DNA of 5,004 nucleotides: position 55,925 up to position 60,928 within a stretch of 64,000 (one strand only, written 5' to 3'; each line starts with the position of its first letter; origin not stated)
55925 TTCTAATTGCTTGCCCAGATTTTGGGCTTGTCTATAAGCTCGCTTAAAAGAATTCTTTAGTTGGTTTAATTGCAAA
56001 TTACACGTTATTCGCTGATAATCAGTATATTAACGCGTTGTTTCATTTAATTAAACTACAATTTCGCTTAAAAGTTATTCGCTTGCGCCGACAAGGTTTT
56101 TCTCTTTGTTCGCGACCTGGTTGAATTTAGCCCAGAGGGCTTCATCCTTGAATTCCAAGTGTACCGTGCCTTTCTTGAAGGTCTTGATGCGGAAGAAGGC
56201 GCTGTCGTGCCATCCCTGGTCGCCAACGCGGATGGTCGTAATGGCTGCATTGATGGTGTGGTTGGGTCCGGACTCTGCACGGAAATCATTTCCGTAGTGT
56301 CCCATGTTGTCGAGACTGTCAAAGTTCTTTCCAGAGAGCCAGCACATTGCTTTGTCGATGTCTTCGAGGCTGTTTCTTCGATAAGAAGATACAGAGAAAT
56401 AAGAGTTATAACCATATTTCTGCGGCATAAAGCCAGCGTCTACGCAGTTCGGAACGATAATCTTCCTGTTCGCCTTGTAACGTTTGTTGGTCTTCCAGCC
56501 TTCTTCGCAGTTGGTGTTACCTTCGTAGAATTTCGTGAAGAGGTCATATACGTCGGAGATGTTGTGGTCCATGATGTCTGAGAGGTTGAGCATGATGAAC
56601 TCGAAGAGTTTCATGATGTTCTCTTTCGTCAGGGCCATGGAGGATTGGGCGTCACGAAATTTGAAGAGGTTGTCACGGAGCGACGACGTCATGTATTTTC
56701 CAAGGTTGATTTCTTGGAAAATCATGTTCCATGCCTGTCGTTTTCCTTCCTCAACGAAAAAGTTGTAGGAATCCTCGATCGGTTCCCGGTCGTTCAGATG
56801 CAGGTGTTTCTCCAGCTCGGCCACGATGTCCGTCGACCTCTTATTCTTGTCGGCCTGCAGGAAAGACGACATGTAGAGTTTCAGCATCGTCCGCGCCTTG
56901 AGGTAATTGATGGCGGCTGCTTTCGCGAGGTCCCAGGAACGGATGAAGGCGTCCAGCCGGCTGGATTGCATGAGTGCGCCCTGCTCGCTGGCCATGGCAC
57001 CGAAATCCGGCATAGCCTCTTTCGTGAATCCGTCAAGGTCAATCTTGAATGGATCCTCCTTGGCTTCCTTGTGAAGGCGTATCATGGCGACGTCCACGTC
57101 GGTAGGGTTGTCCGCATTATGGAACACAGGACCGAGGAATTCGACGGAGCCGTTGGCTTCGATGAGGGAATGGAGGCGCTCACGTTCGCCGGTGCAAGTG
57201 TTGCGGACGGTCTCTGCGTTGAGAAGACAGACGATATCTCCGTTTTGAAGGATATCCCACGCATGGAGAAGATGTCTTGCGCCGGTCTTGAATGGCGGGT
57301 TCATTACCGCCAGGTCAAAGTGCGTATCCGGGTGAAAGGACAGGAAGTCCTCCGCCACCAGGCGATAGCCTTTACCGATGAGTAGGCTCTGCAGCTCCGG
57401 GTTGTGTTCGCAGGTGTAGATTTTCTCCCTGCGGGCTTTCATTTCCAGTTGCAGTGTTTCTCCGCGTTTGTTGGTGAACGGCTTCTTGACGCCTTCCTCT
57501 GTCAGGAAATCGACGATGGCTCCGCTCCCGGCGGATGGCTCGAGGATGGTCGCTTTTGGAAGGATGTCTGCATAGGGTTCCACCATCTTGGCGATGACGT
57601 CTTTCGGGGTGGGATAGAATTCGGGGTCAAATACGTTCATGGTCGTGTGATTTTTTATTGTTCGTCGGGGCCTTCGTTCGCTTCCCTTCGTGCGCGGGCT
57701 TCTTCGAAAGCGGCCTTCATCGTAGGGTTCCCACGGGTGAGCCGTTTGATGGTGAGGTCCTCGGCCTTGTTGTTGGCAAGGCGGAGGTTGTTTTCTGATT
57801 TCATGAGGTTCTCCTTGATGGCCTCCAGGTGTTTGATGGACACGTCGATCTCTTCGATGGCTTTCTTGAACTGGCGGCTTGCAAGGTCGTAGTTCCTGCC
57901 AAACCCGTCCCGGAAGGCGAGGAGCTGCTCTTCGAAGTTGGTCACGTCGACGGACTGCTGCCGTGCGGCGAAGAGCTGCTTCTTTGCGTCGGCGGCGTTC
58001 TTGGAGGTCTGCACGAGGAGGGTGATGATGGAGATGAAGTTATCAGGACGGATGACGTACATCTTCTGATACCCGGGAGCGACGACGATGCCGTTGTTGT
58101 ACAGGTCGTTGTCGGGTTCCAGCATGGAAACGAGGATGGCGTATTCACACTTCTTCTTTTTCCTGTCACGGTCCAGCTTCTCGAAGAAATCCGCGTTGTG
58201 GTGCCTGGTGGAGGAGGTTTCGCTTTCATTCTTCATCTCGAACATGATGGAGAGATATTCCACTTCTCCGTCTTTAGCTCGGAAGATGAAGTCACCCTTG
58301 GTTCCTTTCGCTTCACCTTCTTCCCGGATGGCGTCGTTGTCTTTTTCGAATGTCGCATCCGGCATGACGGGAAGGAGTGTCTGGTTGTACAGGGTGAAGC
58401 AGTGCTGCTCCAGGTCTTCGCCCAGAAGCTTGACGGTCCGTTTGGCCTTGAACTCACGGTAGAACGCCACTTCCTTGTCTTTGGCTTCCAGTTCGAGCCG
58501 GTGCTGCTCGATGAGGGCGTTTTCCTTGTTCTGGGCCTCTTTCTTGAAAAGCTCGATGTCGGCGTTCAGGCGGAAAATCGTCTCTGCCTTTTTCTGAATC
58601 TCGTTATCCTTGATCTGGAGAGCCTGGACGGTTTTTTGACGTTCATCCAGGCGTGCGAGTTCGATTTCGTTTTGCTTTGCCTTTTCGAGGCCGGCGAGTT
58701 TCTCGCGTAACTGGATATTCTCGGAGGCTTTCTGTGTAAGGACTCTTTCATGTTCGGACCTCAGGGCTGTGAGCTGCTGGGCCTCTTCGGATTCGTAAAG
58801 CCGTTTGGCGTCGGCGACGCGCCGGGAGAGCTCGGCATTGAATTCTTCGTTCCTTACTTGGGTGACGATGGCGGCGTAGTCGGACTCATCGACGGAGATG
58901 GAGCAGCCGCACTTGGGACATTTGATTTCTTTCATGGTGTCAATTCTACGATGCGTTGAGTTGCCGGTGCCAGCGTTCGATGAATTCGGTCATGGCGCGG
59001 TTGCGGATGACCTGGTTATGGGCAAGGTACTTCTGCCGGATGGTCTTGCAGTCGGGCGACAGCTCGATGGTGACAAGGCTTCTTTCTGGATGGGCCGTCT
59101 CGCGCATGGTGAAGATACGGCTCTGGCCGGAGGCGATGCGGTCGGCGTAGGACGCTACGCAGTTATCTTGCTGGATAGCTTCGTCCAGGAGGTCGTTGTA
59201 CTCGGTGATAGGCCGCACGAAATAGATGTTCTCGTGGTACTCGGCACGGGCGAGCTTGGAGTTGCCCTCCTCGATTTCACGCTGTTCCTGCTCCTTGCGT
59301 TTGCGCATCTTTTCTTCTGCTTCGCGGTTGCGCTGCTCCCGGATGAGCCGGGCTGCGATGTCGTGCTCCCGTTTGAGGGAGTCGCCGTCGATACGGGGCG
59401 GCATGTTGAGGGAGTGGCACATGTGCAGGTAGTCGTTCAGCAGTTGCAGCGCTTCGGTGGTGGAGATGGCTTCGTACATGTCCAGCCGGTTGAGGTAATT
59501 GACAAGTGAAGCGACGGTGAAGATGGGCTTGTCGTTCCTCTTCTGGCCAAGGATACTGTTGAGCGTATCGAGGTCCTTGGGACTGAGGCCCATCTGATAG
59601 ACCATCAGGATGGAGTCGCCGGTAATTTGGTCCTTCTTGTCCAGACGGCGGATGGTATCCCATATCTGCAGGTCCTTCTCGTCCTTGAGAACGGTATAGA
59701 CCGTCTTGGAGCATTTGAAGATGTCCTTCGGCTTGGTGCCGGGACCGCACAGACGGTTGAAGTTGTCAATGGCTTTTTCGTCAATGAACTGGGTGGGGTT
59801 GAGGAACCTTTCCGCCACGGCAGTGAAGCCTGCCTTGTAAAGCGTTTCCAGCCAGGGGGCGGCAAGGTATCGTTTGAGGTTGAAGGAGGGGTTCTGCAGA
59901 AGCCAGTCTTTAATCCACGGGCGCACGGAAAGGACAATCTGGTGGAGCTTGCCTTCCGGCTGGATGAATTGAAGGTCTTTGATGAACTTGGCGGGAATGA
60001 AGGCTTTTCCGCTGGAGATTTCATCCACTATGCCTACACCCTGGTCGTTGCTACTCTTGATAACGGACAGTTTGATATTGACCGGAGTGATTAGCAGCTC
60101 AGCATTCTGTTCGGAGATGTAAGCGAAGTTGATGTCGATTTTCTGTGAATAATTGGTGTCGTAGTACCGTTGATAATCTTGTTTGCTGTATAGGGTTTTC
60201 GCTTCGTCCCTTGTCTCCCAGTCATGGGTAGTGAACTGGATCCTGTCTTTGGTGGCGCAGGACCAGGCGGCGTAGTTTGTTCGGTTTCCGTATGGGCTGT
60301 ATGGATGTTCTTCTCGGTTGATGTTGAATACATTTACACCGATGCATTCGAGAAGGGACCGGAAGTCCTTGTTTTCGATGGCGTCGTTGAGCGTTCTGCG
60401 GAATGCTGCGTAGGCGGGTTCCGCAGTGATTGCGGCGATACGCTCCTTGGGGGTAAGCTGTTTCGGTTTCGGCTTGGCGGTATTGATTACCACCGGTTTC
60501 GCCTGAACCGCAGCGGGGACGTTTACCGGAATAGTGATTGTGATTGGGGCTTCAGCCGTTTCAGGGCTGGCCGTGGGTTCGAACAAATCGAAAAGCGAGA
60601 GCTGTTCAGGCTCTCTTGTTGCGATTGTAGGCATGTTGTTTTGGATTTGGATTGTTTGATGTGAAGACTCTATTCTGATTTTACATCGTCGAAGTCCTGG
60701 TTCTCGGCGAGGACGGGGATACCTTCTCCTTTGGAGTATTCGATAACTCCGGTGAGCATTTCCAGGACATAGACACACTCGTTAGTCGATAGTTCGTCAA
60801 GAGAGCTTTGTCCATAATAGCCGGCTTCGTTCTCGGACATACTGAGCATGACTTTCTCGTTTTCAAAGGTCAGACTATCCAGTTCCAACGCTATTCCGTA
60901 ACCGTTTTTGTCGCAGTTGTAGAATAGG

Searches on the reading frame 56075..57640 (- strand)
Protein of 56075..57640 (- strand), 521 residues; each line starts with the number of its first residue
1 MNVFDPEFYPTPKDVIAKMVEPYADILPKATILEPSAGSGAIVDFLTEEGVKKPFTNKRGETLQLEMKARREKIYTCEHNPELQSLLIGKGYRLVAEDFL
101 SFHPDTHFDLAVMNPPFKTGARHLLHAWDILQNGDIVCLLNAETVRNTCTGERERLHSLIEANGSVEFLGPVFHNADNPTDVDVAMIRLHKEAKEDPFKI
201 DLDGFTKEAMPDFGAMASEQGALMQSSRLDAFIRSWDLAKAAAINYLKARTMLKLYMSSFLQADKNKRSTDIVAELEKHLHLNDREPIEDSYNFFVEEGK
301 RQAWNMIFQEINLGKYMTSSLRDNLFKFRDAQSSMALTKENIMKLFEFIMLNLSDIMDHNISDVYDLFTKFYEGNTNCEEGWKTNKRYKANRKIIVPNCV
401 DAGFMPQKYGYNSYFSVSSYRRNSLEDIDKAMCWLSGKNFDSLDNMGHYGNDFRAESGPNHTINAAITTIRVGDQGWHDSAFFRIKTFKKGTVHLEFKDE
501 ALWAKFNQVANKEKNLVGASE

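Call 83: search_protein_families(library=pfam, proteins=[window:56075-57640:-], max_evalue=0.0001)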
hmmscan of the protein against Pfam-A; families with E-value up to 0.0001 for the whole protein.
window:56075-57640:- (521 aa): 1 family
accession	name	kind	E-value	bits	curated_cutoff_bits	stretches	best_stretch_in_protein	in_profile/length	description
PF13708.11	DUF4942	-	3.4e-29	102.3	25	1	300-513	5-187/190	Domain of unknown function (DUF4942)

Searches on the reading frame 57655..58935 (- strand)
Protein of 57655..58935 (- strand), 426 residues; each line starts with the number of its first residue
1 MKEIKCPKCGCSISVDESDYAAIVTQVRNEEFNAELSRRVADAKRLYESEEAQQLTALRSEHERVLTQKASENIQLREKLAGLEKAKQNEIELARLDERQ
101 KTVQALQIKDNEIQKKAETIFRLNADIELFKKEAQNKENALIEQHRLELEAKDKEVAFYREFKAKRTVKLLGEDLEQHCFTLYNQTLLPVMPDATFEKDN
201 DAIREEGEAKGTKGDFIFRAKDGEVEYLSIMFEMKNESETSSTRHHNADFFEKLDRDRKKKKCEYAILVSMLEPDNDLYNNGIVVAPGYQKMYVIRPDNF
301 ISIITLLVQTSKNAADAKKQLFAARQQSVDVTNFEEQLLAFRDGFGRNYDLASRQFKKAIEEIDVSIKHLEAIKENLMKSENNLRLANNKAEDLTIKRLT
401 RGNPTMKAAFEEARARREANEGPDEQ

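Call 83: search_protein_families(library=pfam, proteins=[window:57655-58935:-], max_evalue=0.0001)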
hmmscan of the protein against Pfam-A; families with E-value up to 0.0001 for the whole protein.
window:57655-58935:- (426 aa): 1 family
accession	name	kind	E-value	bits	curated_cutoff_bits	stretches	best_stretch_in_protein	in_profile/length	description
PF09903.14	DUF2130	-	6.7e-73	245.6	26.7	1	139-401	2-254/255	Uncharacterized protein conserved in bacteria (DUF2130)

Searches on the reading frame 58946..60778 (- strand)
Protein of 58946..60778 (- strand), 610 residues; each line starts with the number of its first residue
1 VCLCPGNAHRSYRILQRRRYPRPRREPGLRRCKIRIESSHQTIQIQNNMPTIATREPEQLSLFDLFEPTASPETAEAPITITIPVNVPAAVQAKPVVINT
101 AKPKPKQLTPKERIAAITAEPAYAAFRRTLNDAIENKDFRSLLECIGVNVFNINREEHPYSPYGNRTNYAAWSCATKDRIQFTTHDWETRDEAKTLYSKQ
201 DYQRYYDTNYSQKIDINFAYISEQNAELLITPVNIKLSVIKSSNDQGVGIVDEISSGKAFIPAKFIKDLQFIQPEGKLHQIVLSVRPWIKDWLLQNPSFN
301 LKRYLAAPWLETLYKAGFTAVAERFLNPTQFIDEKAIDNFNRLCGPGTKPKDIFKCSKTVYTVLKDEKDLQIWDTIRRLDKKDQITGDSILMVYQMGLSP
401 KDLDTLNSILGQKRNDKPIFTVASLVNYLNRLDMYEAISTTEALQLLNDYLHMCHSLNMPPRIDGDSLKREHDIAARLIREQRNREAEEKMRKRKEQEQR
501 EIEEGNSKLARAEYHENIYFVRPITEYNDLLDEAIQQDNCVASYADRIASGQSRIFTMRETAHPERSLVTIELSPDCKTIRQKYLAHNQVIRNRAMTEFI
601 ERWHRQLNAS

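Call 83: search_protein_families(library=pfam, proteins=[window:58946-60778:-], max_evalue=0.0001)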
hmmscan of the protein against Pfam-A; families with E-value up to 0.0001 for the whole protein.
window:58946-60778:- (610 aa): 1 family
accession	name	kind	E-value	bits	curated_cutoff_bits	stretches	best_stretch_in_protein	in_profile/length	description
PF14284.11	PcfJ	-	1.3e-19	70.9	25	1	447-593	2-140/147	PcfJ-like protein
